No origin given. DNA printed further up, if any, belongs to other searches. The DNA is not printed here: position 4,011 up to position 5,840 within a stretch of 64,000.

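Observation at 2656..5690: Atypical ~500-aa, membrane-anchored members of the ferrochelatase superfamily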

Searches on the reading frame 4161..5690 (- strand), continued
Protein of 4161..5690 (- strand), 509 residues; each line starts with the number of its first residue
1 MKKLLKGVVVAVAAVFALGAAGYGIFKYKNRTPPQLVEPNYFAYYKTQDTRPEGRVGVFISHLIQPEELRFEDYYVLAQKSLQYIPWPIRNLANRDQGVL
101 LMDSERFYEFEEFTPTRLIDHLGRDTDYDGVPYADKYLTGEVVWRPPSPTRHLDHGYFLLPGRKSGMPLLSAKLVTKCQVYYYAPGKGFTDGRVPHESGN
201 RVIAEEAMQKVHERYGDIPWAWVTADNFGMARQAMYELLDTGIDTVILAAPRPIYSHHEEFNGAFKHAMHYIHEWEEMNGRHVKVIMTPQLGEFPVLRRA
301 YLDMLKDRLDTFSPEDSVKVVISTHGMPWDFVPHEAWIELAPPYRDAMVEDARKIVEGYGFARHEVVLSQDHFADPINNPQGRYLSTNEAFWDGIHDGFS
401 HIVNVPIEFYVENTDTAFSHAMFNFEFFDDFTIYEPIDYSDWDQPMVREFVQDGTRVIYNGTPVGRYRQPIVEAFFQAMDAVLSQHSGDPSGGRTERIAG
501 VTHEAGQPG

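Call 37: find_encoding_contigs(protein=P0044, flank=10000, max_places=2)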
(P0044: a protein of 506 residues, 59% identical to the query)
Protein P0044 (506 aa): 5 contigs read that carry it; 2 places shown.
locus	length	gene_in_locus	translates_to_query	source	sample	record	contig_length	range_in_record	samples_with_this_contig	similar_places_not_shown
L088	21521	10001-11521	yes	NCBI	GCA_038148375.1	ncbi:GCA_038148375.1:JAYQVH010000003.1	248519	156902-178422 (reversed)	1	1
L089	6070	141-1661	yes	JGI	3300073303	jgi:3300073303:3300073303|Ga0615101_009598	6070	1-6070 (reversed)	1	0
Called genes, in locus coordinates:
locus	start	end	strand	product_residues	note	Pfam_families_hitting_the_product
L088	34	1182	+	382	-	PF01209:Ubie_methyltran, PF05175:MTS, PF13489:Methyltransf_23, PF13847:Methyltransf_31, PF08241:Methyltransf_11, PF08242:Methyltransf_12, PF13649:Methyltransf_25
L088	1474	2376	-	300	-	PF00561:Abhydrolase_1, PF12146:Hydrolase_4, PF12697:Abhydrolase_6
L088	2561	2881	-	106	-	-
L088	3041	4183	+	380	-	PF00924:MS_channel_2nd, PF21082:MS_channel_3rd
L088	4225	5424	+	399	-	PF07690:MFS_1, PF12832:MFS_1_like (weak), PF13347:MFS_2 (weak), PF00083:Sugar_tr, PF13347:MFS_2, PF12832:MFS_1_like (weak), PF07690:MFS_1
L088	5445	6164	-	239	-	PF00440:TetR_N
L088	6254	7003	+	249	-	PF00005:ABC_tran, PF13304:AAA_21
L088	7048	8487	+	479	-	PF12679:ABC2_membrane_2, PF12698:ABC2_membrane_3, PF12730:ABC2_membrane_4 (weak), PF12040:DUF3526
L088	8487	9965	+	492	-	PF12679:ABC2_membrane_2, PF12730:ABC2_membrane_4 (weak), PF12040:DUF3526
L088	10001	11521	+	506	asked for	-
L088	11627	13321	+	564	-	PF00561:Abhydrolase_1, PF03096:Ndr (weak), PF12697:Abhydrolase_6 (weak), PF00561:Abhydrolase_1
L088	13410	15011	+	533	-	PF00561:Abhydrolase_1, PF12697:Abhydrolase_6 (faint), PF00561:Abhydrolase_1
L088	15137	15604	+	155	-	PF00011:HSP20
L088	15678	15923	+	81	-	PF06620:DUF1150 (weak)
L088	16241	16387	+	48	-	PF01052:FliMN_C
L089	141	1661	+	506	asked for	-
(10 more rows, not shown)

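Call 39: search_protein_families(library=pfam, proteins=[L019:1121-1867:+, L019:1906-3348:+, L019:3282-4826:+, L019:6587-7093:+, L019:7254-8213:+, L023:85-1605:+, L025:8874-9971:+, L025:11546-12772:+, L064:8935-9852:+, L064:11644-12549:+], max_evalue=0.001)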
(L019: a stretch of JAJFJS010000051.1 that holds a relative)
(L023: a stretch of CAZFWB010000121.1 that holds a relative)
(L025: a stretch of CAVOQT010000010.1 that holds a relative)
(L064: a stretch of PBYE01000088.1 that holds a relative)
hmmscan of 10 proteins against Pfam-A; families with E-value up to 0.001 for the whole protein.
L019:1121-1867:+ (248 aa): 2 families
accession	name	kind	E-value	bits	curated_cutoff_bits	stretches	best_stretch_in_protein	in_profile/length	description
PF00005.33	ABC_tran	-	1.9e-27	97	25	1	25-168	1-137/137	ABC transporter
PF13304.12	AAA_21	-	1.5e-15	58.5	27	1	132-199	230-300/304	AAA domain, putative AbiEii toxin, Type IV TA system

L019:1906-3348:+ (480 aa): 5 families
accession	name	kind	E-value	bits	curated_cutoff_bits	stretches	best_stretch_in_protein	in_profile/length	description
PF12679.13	ABC2_membrane_2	-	1.7e-27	96.9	27.2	1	4-269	2-209/283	ABC-2 family transporter protein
PF12040.14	DUF3526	-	1.5e-19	71.5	25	1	300-438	19-143/144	Domain of unknown function (DUF3526)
PF12698.13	ABC2_membrane_3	-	4.7e-10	39.5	31.6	1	134-259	167-287/347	ABC-2 family transporter protein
PF12730.13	ABC2_membrane_4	-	7.5e-06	26.5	27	1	132-245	56-169/179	ABC-2 family transporter protein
PF13346.12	ABC2_membrane_5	-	0.00018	21.6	25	1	123-255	30-159/205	ABC-2 family transporter protein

L019:3282-4826:+ (514 aa): 5 families
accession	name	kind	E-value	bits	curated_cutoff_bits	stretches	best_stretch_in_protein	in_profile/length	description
PF12679.13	ABC2_membrane_2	-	1.9e-30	106.6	27.2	1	27-503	3-278/283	ABC-2 family transporter protein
PF12040.14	DUF3526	-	1.3e-26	94.4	25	1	328-472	1-143/144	Domain of unknown function (DUF3526)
PF12698.13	ABC2_membrane_3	-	3.7e-07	30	31.6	1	171-310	154-289/347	ABC-2 family transporter protein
PF01061.29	ABC2_membrane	-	1.5e-05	25.1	26.9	1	183-288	52-159/211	ABC-2 type transporter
PF12730.13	ABC2_membrane_4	-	8.4e-05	23.1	27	1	182-293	51-164/179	ABC-2 family transporter protein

L019:6587-7093:+ (168 aa): 1 family
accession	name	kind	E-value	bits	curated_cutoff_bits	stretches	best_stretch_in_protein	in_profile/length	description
PF01322.25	Cytochrom_C_2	-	2.3e-25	90.3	26.5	1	32-157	1-121/121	Cytochrome C'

L019:7254-8213:+ (319 aa): 1 family
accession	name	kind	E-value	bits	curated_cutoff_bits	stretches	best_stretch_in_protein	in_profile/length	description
PF00034.26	Cytochrom_C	-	3.6e-12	47.9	21.3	1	54-155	2-89/90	Cytochrome c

L023:85-1605:+ (506 aa): 17 families
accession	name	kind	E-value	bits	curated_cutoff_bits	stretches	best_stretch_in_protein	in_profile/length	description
PF13759.12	2OG-FeII_Oxy_5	-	7.1e-24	84.6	27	1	404-501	1-101/101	Putative 2OG-Fe(II) oxygenase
PF13432.12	TPR_16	-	2.1e-22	79.6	32.7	3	186-243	6-63/65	Tetratricopeptide repeat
PF14559.12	TPR_19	-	4.5e-21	75.4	25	4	122-181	4-63/68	Tetratricopeptide repeat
PF13431.12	TPR_17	-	9.9e-21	72.7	24.4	0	133-163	3-33/34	Tetratricopeptide repeat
PF13428.12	TPR_14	-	1.6e-18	65.7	23.5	1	179-218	3-42/44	Tetratricopeptide repeat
PF07719.23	TPR_2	-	3.1e-17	61.6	27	0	111-141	3-33/34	Tetratricopeptide repeat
PF00515.34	TPR_1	-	2.5e-15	56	27.8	1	110-140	2-32/34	Tetratricopeptide repeat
PF23914.1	TPR_CcmH_CycH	-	1.3e-13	51.5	42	1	97-199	38-143/158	Cytochrome c-type biogenesis protein H TPR domain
PF13181.12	TPR_8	-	1.3e-12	47.3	25.7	0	144-174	2-32/34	Tetratricopeptide repeat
PF13414.12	TPR_11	-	3.4e-12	46.3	26.8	1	122-157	7-42/42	TPR repeat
PF13424.12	TPR_12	-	4.3e-08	33.7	30.1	1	80-140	8-76/77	Tetratricopeptide repeat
PF13371.12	TPR_9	-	1.1e-07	32.1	35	0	160-211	12-63/73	Tetratricopeptide repeat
PF13176.12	TPR_7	-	1.7e-05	24.9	27.9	1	111-140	1-30/36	Tetratricopeptide repeat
PF24575.1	TPR_Slam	-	2.1e-05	25.3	35.2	0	106-162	42-100/104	Surface lipoprotein assembly modifier, N-terminal TPR repeats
PF04733.20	Coatomer_E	-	7.3e-05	22.8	21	0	78-128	204-254/290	Coatomer epsilon subunit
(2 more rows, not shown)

L025:8874-9971:+ (365 aa): 1 family
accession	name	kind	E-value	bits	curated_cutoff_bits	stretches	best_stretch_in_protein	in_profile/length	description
PF00296.26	Bac_luciferase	-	1.1e-41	143.7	27.9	1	35-340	20-313/314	Luciferase-like monooxygenase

L025:11546-12772:+ (408 aa): 2 families
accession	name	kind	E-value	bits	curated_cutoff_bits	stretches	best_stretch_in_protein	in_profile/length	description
PF07690.21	MFS_1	-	1.2e-09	38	33.4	1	44-368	3-347/347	Major Facilitator Superfamily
PF12832.13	MFS_1_like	-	9.6e-05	22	25.2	1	244-334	13-107/373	MFS_1 like family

L064:8935-9852:+ (305 aa): 3 families
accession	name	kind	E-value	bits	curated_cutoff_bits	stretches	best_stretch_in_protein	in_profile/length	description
PF05368.20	NmrA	-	6.2e-48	164.4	27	1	27-276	3-275/298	NmrA-like family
PF13460.12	NAD_binding_10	-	1.7e-22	80.6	27.2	1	33-180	1-160/184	NAD(P)H-binding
PF01370.27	Epimerase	-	1.2e-07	31.8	20.9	1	29-130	1-115/240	NAD dependent epimerase/dehydratase family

L064:11644-12549:+ (301 aa): 4 families
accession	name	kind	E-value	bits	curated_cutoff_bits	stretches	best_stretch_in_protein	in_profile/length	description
PF00106.31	adh_short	-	1.1e-28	100.5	26.6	1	71-258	2-186/195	short chain dehydrogenase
PF13561.12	adh_short_C2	-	1.1e-24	87.8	27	1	76-275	1-195/236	Enoyl-(Acyl carrier protein) reductase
PF08659.16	KR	-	1e-05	26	22.6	1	71-231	2-159/180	KR domain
PF01370.27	Epimerase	-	0.00015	21.7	20.9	1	72-255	1-173/240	NAD dependent epimerase/dehydratase family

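Call 40: search_protein_families(library=pfam, proteins=[L073:6219-6962:+, L073:6966-7916:+, L015:57-812:+, L015:2447-3580:+, L064:8154-8915:+, L021:3020-3889:+, L019:8265-9170:+, L050:9436-9888:+, L083:8511-10004:+, L066:8797-9819:-], max_evalue=0.001)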
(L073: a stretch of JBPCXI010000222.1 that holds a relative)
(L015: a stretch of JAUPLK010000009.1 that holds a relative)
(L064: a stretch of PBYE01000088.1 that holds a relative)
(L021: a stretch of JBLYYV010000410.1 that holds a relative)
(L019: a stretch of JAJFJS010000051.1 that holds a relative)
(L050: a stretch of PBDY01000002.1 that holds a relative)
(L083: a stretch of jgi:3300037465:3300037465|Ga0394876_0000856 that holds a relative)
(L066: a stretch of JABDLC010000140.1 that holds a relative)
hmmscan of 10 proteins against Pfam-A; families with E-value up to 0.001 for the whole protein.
L073:6219-6962:+ (247 aa): 2 families
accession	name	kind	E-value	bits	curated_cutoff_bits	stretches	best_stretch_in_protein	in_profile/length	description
PF00899.27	ThiF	-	4.5e-69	232.7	28.1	1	8-243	1-238/238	ThiF family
PF03435.24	Sacchrp_dh_NADP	-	5.7e-06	27.1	25.1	1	31-151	2-100/129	Saccharopine dehydrogenase NADP binding domain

L073:6966-7916:+ (316 aa): 3 families
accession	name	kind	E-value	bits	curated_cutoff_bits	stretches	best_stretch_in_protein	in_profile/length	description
PF01389.23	OmpA_membrane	-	4.6e-14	53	21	1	137-281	5-136/180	OmpA-like transmembrane domain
PF13505.12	OMP_b-brl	-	2.1e-12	48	28.7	1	120-316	4-175/175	Outer membrane protein beta-barrel domain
PF13620.12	CarboxypepD_reg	-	0.00032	21.4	32.3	1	60-125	5-72/82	Carboxypeptidase regulatory-like domain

L015:57-812:+ (251 aa): 1 family
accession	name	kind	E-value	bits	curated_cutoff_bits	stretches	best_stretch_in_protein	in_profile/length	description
PF00296.26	Bac_luciferase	-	2.5e-18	66.9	27.9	1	11-226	115-313/314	Luciferase-like monooxygenase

L015:2447-3580:+ (377 aa): 1 family
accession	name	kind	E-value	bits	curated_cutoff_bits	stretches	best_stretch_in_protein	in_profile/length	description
PF07690.21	MFS_1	-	5.7e-08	32.5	33.4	1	13-337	3-347/347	Major Facilitator Superfamily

L064:8154-8915:+ (253 aa): 2 families
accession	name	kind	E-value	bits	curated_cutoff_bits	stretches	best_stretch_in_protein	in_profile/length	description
PF00881.29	Nitroreductase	-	3.2e-36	125.5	23.5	1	58-228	1-167/167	Nitroreductase family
PF14512.11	TM1586_NiRdase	-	4.3e-11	43.3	27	1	60-109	141-191/215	Putative TM nitroreductase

L021:3020-3889:+ (289 aa): 2 families
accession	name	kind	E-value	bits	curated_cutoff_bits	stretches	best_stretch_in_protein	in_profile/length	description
PF00034.26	Cytochrom_C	-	1.9e-10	42.4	21.3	1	29-131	1-89/90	Cytochrome c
PF13442.11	Cytochrome_CBB3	-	2.3e-05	25.1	27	0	29-128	3-68/68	Cytochrome C oxidase, cbb3-type, subunit III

L019:8265-9170:+ (301 aa): 3 families
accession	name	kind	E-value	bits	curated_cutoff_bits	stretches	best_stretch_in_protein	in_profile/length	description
PF00561.26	Abhydrolase_1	-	2.2e-22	80.4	25.8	1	49-180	2-128/245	alpha/beta hydrolase fold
PF12697.13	Abhydrolase_6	-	3.3e-09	38.2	26.3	1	50-233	1-169/217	Alpha/beta hydrolase family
PF12146.15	Hydrolase_4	-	1.2e-06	28.5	27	1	49-164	6-124/239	Serine aminopeptidase, S33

L050:9436-9888:+ (150 aa): 1 family
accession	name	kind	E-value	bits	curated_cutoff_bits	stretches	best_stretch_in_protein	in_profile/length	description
PF14342.11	DUF4396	-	7.4e-36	124.1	27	1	17-147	1-141/141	Domain of unknown function (DUF4396)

L083:8511-10004:+ (497 aa): 17 families
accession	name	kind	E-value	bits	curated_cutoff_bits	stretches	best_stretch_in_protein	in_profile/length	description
PF13432.12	TPR_16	-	3.3e-24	85.4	32.7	3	180-235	9-64/65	Tetratricopeptide repeat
PF14559.12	TPR_19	-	1e-23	83.9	25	2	114-172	5-63/68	Tetratricopeptide repeat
PF13759.12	2OG-FeII_Oxy_5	-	2.3e-23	82.9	27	1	396-492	2-101/101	Putative 2OG-Fe(II) oxygenase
PF13431.12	TPR_17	-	2.7e-22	77.5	24.4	0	20-49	1-30/34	Tetratricopeptide repeat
PF07719.23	TPR_2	-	1.4e-21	75.2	27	1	204-234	3-33/34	Tetratricopeptide repeat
PF13428.12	TPR_14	-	1.2e-19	69.2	23.5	1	204-243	3-42/44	Tetratricopeptide repeat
PF00515.34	TPR_1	-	3e-17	62.1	27.8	0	204-234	3-33/34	Tetratricopeptide repeat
PF23914.1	TPR_CcmH_CycH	-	6.2e-15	55.8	42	1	185-291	33-142/158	Cytochrome c-type biogenesis protein H TPR domain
PF13414.12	TPR_11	-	1.8e-13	50.4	26.8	0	9-40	5-36/42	TPR repeat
PF13424.12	TPR_12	-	6.8e-12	45.8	30.1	0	71-127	8-72/77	Tetratricopeptide repeat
PF13181.12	TPR_8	-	1.5e-10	40.8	25.7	1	204-234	3-33/34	Tetratricopeptide repeat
PF13176.12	TPR_7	-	1.9e-08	34.2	27.9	0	102-134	1-35/36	Tetratricopeptide repeat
PF24575.1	TPR_Slam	-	5.6e-08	33.6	35.2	0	103-147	48-94/104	Surface lipoprotein assembly modifier, N-terminal TPR repeats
PF13429.12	TPR_15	-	3.7e-07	30.3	26.2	1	196-293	140-237/280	Tetratricopeptide repeat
PF13174.12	TPR_6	-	1.4e-06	29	26.3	0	204-235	2-33/33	Tetratricopeptide repeat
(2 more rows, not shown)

L066:8797-9819:- (340 aa): 1 family
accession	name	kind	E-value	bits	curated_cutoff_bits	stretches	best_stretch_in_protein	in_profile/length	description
PF08894.16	DUF1838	-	9.4e-44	150.4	25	1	80-326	4-225/232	Protein of unknown function (DUF1838)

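Call 47: search_protein_families(library=pfam, proteins=[L081:11594-13291:+, L085:11575-12084:+, L087:8374-9456:-, L087:5783-8170:-], max_evalue=0.001)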
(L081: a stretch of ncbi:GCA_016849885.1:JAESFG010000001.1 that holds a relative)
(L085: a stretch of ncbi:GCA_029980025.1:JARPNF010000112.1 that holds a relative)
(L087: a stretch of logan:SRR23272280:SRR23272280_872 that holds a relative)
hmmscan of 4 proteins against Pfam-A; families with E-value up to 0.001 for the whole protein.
L081:11594-13291:+ (565 aa): 4 families
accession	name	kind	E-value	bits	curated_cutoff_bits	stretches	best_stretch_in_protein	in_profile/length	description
PF00561.26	Abhydrolase_1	-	3.5e-22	79.7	25.8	2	27-139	1-126/245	alpha/beta hydrolase fold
PF12697.13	Abhydrolase_6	-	7.9e-09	36.9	26.3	1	47-215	22-173/217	Alpha/beta hydrolase family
PF03096.20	Ndr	-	9.1e-06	25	23.3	1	45-123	48-129/283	Ndr family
PF12146.15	Hydrolase_4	-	0.00049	19.9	27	0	52-123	31-106/239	Serine aminopeptidase, S33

L085:11575-12084:+ (169 aa): 0 families

L087:8374-9456:- (360 aa): 2 families
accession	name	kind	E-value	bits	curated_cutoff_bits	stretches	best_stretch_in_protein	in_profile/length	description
PF12833.13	HTH_18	-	1.1e-18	67.7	33.6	1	267-348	1-79/80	Helix-turn-helix domain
PF00165.29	HTH_AraC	-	1.8e-07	31.5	26.6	1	312-348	7-42/42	Bacterial regulatory helix-turn-helix proteins, AraC family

L087:5783-8170:- (795 aa): 2 families
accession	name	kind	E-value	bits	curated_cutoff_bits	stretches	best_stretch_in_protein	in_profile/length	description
PF00593.30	TonB_dep_Rec_b-barrel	-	1.1e-32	115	27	1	330-759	55-436/436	TonB dependent receptor-like, beta-barrel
PF07715.20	Plug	-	9.6e-20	71.5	23.9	1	41-148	2-107/107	TonB-dependent Receptor Plug Domain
